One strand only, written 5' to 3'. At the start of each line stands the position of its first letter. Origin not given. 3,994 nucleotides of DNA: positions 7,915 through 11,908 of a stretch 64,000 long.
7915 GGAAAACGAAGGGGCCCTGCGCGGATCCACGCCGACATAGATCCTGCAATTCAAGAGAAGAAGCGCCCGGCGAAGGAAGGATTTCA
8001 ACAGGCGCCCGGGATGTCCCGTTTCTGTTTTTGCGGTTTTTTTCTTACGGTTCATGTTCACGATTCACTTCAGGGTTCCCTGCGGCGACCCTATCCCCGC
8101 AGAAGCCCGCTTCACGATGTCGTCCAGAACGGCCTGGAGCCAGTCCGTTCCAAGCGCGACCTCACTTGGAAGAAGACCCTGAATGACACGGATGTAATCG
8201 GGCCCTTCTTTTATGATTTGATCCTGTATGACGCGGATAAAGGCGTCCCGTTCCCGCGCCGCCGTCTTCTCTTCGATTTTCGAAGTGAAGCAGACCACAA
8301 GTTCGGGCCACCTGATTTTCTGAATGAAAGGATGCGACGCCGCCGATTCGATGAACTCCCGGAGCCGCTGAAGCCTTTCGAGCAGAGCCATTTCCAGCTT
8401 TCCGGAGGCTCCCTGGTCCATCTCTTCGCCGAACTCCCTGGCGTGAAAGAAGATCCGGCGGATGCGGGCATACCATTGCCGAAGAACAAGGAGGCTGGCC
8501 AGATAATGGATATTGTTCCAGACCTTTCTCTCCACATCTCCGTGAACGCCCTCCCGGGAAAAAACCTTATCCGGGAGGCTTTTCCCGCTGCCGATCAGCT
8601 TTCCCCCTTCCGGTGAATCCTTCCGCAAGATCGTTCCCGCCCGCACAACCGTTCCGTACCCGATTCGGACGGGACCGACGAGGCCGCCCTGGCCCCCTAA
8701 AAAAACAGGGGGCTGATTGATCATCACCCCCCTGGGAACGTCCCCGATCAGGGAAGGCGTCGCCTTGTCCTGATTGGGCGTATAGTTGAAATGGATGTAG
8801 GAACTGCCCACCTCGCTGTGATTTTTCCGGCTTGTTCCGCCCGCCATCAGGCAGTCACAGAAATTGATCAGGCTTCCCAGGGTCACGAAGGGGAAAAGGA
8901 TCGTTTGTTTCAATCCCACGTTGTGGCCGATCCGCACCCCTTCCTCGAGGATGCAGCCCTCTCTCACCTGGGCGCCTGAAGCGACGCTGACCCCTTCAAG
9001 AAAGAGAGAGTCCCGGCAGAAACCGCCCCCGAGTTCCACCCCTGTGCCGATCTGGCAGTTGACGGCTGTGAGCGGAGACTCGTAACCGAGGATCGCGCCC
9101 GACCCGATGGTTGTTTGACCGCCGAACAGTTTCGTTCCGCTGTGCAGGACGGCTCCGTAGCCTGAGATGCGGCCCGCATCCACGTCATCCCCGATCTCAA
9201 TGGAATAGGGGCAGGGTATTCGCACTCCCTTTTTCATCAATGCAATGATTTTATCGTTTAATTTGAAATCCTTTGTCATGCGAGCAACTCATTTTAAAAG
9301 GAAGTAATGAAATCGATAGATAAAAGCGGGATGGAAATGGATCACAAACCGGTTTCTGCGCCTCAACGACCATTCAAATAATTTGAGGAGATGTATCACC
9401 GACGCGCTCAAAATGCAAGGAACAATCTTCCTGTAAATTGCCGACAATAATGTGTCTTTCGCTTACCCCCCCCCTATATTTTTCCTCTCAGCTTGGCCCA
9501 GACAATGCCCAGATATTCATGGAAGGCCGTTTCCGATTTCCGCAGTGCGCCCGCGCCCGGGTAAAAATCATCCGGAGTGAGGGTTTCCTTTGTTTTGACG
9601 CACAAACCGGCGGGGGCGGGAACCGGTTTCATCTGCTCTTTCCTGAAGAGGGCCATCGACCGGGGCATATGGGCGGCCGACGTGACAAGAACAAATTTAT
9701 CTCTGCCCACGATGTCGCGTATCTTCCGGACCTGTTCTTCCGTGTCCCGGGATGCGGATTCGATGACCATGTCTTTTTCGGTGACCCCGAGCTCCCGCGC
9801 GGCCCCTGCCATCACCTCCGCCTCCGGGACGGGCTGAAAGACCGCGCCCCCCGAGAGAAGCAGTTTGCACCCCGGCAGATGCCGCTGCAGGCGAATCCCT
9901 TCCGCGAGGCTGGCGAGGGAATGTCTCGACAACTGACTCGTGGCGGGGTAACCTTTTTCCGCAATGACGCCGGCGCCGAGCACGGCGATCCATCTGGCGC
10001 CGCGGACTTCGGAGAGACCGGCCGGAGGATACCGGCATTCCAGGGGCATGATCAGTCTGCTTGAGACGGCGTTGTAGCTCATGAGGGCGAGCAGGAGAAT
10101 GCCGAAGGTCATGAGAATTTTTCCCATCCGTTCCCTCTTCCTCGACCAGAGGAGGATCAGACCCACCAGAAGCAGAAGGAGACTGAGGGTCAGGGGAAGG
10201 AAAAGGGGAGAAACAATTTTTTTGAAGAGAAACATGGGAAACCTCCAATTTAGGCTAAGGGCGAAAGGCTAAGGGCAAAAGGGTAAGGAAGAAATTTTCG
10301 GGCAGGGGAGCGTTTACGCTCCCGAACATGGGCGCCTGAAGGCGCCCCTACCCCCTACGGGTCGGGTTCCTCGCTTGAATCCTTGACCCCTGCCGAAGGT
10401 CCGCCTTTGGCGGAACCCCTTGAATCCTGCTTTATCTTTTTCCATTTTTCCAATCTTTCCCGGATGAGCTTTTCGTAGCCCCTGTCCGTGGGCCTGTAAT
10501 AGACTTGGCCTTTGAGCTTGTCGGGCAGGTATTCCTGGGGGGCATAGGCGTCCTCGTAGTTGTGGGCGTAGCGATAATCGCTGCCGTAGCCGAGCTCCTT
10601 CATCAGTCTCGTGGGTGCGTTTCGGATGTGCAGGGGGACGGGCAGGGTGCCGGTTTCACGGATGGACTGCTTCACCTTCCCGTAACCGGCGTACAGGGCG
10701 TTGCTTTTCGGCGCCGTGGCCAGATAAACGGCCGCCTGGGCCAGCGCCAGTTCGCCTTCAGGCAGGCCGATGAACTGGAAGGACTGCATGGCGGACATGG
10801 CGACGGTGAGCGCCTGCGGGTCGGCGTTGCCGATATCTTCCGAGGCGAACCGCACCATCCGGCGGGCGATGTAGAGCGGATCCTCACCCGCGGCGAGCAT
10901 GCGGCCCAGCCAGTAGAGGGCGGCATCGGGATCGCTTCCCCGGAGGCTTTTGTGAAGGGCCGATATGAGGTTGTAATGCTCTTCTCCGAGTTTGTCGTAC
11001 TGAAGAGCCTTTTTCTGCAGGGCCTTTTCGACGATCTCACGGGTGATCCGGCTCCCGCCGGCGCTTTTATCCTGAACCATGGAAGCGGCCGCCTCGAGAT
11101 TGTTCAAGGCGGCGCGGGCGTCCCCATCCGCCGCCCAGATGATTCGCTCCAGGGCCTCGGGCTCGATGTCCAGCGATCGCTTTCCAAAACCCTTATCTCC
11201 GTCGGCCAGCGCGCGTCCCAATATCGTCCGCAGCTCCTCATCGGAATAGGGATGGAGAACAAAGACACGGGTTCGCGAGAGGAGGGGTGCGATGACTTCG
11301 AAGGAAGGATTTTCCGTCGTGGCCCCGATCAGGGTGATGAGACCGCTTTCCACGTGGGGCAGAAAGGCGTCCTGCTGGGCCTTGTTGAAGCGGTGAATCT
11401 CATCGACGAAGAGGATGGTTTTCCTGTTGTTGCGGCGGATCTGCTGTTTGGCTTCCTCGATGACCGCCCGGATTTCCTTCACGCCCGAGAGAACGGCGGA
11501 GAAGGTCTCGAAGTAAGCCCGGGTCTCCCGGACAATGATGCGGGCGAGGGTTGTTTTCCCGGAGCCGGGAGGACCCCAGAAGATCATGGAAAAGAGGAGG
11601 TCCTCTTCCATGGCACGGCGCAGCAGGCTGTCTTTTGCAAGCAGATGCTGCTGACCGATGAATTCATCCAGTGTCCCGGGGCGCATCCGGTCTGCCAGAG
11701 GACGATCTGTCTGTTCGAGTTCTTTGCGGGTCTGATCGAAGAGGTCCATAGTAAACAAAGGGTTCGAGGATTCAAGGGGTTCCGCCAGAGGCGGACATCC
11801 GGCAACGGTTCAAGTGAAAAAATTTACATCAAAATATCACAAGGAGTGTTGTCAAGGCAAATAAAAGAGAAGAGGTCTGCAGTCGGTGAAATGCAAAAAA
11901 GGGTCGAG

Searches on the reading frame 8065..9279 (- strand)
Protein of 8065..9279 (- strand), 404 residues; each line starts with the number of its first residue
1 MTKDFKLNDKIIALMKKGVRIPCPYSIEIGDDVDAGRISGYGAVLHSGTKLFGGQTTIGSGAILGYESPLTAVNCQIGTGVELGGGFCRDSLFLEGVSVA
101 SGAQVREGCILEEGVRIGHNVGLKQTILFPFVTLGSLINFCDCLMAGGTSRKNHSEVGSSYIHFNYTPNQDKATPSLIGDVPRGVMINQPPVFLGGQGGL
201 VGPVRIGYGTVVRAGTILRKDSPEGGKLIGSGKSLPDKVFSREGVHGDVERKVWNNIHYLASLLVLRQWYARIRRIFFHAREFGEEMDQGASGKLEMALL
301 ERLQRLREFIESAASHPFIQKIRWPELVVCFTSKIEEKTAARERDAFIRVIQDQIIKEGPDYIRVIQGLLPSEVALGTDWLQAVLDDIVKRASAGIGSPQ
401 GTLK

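Call 9: search_protein_families(library=pfam, proteins=[window:8065-9279:-])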
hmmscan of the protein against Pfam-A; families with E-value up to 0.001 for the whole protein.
window:8065-9279:- (404 aa): 3 families
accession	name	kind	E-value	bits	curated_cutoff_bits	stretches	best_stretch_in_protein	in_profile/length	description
PF00132.30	Hexapep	-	1.1e-05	25.3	27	1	95-124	6-35/36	Bacterial transferase hexapeptide (six repeats)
PF24894.1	Hexapep_GlmU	-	0.00011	22.7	23.3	1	71-128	15-71/104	GlmU-like, C-terminal hexapeptide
PF25084.1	LbH_EIF2B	-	0.00013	22.3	54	0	71-121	41-103/105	EIF2B subunit epsilon LbH domain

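Call 30: search_protein_families(library=ncbifam, proteins=[window:8065-9279:-])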
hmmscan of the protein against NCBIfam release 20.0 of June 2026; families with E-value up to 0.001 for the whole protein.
window:8065-9279:- (404 aa): 13 families
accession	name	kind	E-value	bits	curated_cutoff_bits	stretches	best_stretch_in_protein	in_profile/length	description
NF010937.0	PRK14357.1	equivalog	1.1e-16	60.8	658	1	10-226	233-424/448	bifunctional UDP-N-acetylglucosamine diphosphorylase/glucosamine-1-phosphate N-acetyltransferase GlmU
TIGR01173.1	glmU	equivalog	1e-12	47.7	366.85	1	12-226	242-432/452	bifunctional UDP-N-acetylglucosamine diphosphorylase/glucosamine-1-phosphate N-acetyltransferase GlmU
NF010936.0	PRK14356.1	equivalog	4.6e-12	45.6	666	1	10-233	247-446/456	bifunctional UDP-N-acetylglucosamine diphosphorylase/glucosamine-1-phosphate N-acetyltransferase GlmU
NF010935.0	PRK14355.1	equivalog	4.7e-12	45.3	718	1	13-225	249-437/459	bifunctional UDP-N-acetylglucosamine diphosphorylase/glucosamine-1-phosphate N-acetyltransferase GlmU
NF010932.0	PRK14352.1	equivalog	2.6e-11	42.9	611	1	6-228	246-444/488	bifunctional UDP-N-acetylglucosamine diphosphorylase/glucosamine-1-phosphate N-acetyltransferase GlmU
NF010934.1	PRK14354.1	equivalog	5.3e-11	41.7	450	1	13-225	243-430/447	bifunctional UDP-N-acetylglucosamine diphosphorylase/glucosamine-1-phosphate N-acetyltransferase GlmU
NF010938.0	PRK14358.1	equivalog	1.5e-10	40.2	500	1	13-264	251-477/481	bifunctional N-acetylglucosamine-1-phosphate uridyltransferase/glucosamine-1-phosphate acetyltransferase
NF010940.0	PRK14360.1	equivalog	9.2e-09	34.3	602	1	14-231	244-436/452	bifunctional UDP-N-acetylglucosamine diphosphorylase/glucosamine-1-phosphate N-acetyltransferase GlmU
NF006986.0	PRK09451.1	equivalog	2.6e-06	26.5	725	1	13-226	246-435/456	bifunctional UDP-N-acetylglucosamine diphosphorylase/glucosamine-1-phosphate N-acetyltransferase GlmU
NF002060.0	PRK00892.1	subfamily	3.9e-06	26.2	207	0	53-119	123-184/345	UDP-3-O-(3-hydroxymyristoyl)glucosamine N-acyltransferase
TIGR03532.1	DapD_Ac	equivalog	4.8e-06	26.4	231.75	0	27-116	113-198/231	2,3,4,5-tetrahydropyridine-2,6-dicarboxylate N-acetyltransferase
NF010933.0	PRK14353.1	equivalog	9.6e-05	21.2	505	1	93-225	300-420/453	bifunctional UDP-N-acetylglucosamine diphosphorylase/glucosamine-1-phosphate N-acetyltransferase GlmU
NF052502.1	man1P_GTase_Rv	exception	0.00039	19.4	440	1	47-128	257-336/352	mannose-1-phosphate guanylyltransferase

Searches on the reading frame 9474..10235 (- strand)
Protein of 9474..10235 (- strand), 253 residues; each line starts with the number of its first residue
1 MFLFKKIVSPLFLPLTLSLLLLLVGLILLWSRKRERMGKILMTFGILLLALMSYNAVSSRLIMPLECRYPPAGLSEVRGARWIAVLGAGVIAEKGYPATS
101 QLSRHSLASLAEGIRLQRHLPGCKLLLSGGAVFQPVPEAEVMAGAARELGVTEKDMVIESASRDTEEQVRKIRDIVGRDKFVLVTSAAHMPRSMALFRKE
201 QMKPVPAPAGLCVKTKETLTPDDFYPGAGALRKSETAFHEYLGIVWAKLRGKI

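Call 9: search_protein_families(library=pfam, proteins=[window:9474-10235:-])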
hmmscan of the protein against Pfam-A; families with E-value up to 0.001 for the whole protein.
window:9474-10235:- (253 aa): 1 family
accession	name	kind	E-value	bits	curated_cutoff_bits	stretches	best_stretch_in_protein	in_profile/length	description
PF02698.23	DUF218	-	1.5e-28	99.8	27.6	1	82-243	2-133/133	DUF218 domain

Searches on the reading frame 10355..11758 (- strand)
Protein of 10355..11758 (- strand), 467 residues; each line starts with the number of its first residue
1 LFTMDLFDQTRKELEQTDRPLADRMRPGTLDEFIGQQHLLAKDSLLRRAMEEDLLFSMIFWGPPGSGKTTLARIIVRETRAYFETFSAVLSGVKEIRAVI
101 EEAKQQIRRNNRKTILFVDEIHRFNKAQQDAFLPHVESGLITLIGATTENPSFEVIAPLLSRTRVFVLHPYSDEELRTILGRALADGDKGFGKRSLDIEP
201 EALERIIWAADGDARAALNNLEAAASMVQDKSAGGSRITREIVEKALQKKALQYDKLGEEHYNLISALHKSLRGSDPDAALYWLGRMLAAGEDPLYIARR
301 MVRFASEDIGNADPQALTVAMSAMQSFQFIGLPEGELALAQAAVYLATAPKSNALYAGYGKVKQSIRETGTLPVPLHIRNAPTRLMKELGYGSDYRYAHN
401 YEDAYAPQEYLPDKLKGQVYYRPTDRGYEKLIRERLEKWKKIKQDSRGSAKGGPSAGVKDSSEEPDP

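Call 9: search_protein_families(library=pfam, proteins=[window:10355-11758:-])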
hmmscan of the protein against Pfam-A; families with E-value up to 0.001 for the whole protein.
window:10355-11758:- (467 aa): 13 families
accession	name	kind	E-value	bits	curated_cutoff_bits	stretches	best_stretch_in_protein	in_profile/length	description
PF12002.13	MgsA_C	-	1.5e-73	246.6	27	1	274-440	1-167/167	MgsA AAA+ ATPase C terminal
PF16193.11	AAA_assoc_2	-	5.9e-27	94.2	34.3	1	193-273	2-81/81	AAA C-terminal domain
PF00004.35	AAA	-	2.5e-15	57.5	21.2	1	58-165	1-125/131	ATPase family associated with various cellular activities (AAA)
PF05496.18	RuvB_N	-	5.5e-15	55.9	27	1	25-143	1-115/159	Holliday junction DNA helicase RuvB P-loop domain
PF20720.3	nSTAND3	-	9.2e-06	25.9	27.2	1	59-121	21-74/155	Novel STAND NTPase 3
PF13173.12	AAA_14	-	4.8e-05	23.8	27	1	59-175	6-127/129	AAA domain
PF01637.24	ATPase_2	-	0.00013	22.3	33.2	0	93-134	91-132/225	ATPase domain predominantly from Archaea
PF13191.12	AAA_16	-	0.00024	22.1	32.6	0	45-77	15-46/167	AAA ATPase domain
PF00158.32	Sigma54_activat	-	0.00028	21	20.2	0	112-151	93-132/168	Sigma-54 interaction domain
PF13401.12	AAA_22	-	0.00034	21.4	27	0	58-80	8-30/130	AAA domain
PF01078.27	Mg_chelatase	-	0.00036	20.4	20.3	0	57-75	24-42/207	Magnesium chelatase, subunit ChlI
PF07728.20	AAA_5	-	0.00039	20.9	22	0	58-139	2-93/139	AAA domain (dynein-related subfamily)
PF13207.12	AAA_17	-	0.0005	20.8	27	0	62-111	2-50/136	AAA domain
